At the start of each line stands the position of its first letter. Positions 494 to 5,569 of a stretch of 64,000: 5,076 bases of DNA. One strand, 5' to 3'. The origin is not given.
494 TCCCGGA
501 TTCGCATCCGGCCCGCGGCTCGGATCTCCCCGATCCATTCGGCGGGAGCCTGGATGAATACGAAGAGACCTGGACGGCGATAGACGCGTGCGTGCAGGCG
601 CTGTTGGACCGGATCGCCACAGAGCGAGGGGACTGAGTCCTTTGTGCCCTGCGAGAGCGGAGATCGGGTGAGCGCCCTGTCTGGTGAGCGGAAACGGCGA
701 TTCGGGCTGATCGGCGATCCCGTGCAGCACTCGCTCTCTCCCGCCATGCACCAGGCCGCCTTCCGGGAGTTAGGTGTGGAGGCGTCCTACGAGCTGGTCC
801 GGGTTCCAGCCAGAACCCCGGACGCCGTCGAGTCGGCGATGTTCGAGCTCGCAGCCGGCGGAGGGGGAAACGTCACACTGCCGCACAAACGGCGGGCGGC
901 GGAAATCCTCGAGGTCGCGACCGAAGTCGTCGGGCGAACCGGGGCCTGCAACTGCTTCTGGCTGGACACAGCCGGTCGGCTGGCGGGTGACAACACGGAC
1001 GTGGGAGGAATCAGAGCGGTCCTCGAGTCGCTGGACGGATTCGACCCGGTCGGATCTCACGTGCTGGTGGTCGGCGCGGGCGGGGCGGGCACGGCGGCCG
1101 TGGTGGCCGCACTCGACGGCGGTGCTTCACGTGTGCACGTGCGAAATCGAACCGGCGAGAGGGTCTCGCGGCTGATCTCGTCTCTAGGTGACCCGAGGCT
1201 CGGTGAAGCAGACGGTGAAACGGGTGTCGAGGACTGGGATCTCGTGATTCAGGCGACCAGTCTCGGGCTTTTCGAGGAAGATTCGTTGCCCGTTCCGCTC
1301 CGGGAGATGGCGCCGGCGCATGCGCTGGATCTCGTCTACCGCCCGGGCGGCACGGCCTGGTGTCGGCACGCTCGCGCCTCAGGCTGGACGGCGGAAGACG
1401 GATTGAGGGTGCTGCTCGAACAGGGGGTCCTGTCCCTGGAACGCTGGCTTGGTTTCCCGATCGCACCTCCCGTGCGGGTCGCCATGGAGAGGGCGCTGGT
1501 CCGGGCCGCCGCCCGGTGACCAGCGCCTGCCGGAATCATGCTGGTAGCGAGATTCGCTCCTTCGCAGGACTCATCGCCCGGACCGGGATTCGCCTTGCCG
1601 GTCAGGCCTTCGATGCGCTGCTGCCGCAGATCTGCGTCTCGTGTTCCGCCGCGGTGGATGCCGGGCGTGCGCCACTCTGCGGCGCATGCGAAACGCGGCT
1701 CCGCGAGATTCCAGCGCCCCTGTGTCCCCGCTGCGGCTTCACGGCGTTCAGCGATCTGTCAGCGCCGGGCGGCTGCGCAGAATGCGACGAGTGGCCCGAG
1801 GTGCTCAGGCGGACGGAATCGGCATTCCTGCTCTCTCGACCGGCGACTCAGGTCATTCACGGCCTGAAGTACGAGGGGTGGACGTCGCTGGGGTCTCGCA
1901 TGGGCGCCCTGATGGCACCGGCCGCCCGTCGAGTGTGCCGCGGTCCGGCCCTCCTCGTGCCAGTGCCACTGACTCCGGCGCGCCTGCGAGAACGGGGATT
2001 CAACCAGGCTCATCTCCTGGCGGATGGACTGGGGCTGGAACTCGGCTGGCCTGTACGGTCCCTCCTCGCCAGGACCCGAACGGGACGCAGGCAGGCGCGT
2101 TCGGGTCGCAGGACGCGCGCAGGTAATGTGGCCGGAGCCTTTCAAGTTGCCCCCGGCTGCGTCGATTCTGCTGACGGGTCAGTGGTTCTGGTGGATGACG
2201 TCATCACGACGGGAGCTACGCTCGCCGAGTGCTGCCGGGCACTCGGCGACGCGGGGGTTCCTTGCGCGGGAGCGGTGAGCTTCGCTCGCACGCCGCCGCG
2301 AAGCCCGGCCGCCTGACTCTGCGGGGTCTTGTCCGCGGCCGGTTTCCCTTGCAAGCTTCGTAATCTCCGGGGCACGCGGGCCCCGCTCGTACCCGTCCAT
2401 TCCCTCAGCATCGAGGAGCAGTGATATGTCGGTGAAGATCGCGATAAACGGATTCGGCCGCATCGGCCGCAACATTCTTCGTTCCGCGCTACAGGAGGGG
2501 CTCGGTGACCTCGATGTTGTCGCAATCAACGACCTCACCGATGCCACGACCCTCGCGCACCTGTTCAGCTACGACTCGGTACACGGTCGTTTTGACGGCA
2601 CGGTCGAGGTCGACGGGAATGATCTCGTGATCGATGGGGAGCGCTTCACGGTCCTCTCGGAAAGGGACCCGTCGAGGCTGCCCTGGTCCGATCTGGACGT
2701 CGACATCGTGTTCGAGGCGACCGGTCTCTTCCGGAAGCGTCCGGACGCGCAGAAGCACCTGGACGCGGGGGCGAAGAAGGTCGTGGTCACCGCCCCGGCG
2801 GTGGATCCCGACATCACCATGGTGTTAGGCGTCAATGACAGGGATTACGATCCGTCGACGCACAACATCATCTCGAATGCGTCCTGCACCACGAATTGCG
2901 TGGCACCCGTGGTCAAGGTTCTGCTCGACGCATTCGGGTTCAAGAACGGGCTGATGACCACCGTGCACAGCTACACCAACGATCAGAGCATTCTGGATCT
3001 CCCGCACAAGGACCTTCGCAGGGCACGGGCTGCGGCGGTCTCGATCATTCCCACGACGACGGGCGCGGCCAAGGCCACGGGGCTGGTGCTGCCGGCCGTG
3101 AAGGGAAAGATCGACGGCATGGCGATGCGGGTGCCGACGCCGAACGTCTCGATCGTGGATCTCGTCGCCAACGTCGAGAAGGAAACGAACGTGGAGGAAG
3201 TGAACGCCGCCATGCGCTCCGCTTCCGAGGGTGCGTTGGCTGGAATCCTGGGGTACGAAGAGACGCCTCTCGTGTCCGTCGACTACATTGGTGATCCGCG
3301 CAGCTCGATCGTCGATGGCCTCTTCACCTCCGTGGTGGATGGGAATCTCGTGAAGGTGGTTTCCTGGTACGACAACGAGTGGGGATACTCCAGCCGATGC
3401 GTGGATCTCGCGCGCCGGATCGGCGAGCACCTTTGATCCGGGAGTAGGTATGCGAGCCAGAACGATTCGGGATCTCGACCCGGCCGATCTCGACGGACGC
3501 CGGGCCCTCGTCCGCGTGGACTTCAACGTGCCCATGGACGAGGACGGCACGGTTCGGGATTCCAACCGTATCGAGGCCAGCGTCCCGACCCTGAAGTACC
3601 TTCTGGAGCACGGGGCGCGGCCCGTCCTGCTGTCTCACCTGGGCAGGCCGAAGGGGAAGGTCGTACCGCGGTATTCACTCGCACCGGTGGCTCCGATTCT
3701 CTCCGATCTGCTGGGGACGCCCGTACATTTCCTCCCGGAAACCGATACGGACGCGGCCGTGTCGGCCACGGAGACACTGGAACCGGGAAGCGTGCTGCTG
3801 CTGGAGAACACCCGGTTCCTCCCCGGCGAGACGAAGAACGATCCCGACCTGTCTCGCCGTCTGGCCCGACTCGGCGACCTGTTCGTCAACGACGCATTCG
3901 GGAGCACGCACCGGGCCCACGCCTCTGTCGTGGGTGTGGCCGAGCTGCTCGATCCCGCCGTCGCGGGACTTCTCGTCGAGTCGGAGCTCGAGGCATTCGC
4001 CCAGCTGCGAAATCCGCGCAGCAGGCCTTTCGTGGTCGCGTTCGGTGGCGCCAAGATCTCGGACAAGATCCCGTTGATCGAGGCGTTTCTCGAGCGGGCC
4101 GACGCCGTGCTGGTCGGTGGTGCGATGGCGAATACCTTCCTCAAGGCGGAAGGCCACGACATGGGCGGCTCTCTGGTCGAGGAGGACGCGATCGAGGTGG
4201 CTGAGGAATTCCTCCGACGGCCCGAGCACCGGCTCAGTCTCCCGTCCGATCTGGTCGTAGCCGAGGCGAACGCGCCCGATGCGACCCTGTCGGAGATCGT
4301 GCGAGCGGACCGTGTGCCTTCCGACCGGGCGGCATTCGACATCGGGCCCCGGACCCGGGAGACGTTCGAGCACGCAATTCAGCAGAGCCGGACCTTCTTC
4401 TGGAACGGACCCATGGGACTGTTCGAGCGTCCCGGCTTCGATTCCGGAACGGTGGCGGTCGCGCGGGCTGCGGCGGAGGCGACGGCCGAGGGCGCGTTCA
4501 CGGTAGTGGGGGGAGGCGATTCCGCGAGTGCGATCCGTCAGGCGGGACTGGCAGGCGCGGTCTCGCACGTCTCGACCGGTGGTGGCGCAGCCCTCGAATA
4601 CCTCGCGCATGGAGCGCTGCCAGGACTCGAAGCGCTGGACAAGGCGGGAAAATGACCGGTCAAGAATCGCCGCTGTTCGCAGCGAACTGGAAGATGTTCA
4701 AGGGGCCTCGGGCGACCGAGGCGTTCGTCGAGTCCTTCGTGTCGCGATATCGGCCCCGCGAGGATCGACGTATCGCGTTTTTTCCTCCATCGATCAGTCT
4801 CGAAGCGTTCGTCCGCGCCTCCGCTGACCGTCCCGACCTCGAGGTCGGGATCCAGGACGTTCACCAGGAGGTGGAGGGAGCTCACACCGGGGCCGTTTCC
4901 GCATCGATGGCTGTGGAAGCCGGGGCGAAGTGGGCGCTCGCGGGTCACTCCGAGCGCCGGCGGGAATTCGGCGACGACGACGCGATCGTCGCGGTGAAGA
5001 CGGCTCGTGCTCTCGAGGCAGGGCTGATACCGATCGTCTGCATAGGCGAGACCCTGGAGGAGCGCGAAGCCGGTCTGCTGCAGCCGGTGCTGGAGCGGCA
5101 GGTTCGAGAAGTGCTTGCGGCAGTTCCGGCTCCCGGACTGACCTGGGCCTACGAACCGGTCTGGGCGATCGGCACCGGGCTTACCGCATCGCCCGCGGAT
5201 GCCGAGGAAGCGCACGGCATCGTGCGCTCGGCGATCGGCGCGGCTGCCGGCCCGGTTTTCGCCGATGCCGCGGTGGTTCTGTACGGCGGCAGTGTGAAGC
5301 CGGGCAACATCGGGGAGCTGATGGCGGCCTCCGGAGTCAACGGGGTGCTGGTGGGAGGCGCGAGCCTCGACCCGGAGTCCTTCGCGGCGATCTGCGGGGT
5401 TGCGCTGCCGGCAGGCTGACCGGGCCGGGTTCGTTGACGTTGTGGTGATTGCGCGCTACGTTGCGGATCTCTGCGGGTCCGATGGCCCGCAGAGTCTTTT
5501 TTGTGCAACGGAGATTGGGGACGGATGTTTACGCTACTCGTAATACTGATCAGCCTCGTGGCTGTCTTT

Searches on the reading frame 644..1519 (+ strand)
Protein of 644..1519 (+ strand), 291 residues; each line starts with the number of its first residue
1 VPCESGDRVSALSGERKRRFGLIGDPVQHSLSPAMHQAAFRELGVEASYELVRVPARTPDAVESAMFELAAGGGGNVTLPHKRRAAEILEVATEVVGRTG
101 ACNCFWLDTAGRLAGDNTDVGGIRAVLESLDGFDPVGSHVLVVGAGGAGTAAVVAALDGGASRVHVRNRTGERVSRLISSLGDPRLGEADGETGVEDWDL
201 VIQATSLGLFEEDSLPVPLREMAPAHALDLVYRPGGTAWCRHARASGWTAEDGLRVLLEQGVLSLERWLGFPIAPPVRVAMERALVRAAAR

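Call 97: search_protein_families(library=pfam, proteins=[window:644-1519:+], max_evalue=0.001)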
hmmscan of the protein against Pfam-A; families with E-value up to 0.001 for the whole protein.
window:644-1519:+ (291 aa): 3 families
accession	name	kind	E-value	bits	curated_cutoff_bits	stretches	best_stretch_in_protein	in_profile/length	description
PF08501.16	Shikimate_dh_N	-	2.1e-18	66.7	27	1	22-104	1-82/83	Shikimate dehydrogenase substrate binding domain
PF01488.26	Shikimate_DH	-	4e-06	27.4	24.3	1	137-206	12-84/138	Shikimate / quinate 5-dehydrogenase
PF18317.6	SDH_C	-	0.00021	21.4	25.8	1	253-281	1-27/31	Shikimate 5'-dehydrogenase C-terminal domain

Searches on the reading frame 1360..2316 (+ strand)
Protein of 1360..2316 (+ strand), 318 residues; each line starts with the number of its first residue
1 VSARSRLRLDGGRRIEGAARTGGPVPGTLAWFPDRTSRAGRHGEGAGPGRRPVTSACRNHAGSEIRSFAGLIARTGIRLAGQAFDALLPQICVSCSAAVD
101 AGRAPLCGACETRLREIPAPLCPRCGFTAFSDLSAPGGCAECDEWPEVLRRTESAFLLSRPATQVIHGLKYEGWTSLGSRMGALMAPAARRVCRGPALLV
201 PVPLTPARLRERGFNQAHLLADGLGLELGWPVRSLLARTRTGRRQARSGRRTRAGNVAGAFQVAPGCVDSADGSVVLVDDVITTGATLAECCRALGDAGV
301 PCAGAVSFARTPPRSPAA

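Call 97: search_protein_families(library=pfam, proteins=[window:1360-2316:+], max_evalue=0.001)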
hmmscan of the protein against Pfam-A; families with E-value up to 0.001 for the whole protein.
window:1360-2316:+ (318 aa): 2 families
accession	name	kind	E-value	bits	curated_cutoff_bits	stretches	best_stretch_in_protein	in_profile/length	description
PF18912.6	DZR_2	-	1.6e-08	34.7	27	1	84-142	2-55/56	Double zinc ribbon domain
PF00156.33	Pribosyltran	-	1.2e-06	28.4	26.3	1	269-310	84-125/158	Phosphoribosyl transferase domain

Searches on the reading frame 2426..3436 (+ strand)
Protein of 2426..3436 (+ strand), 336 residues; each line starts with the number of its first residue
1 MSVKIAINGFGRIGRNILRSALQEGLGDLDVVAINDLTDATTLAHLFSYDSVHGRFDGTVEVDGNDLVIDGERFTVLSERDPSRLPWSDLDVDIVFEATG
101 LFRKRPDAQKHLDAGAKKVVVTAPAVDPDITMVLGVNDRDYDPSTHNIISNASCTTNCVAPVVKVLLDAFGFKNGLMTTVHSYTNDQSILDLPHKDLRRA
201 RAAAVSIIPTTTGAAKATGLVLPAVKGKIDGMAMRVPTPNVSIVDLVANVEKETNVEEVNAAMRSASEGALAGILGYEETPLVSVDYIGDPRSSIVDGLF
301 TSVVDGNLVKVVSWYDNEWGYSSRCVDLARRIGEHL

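Call 97: search_protein_families(library=pfam, proteins=[window:2426-3436:+], max_evalue=0.001)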
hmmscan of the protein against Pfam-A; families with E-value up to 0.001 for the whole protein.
window:2426-3436:+ (336 aa): 2 families
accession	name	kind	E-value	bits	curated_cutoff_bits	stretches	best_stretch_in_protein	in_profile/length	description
PF02800.25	Gp_dh_C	-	1.7e-66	223.2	24.4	1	159-315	1-158/158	Glyceraldehyde 3-phosphate dehydrogenase, C-terminal domain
PF00044.30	Gp_dh_N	-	7.2e-38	129.4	31.7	1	3-104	1-100/101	Glyceraldehyde 3-phosphate dehydrogenase, NAD binding domain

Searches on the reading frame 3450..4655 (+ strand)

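Call 97: search_protein_families(library=pfam, proteins=[window:3450-4655:+], max_evalue=0.001)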
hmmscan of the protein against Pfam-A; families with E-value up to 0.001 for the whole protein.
window:3450-4655:+ (401 aa): 1 family
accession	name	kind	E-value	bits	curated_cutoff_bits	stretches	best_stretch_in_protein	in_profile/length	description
PF00162.24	PGK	-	9.4e-139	463.1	27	1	10-386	2-377/379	Phosphoglycerate kinase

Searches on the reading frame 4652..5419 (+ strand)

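Call 97: search_protein_families(library=pfam, proteins=[window:4652-5419:+], max_evalue=0.001)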
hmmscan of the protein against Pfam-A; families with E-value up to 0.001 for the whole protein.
window:4652-5419:+ (255 aa): 1 family
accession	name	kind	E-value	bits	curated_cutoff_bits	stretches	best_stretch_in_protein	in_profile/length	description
PF00121.24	TIM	-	6.8e-76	255.4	20.1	1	8-249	2-243/245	Triosephosphate isomerase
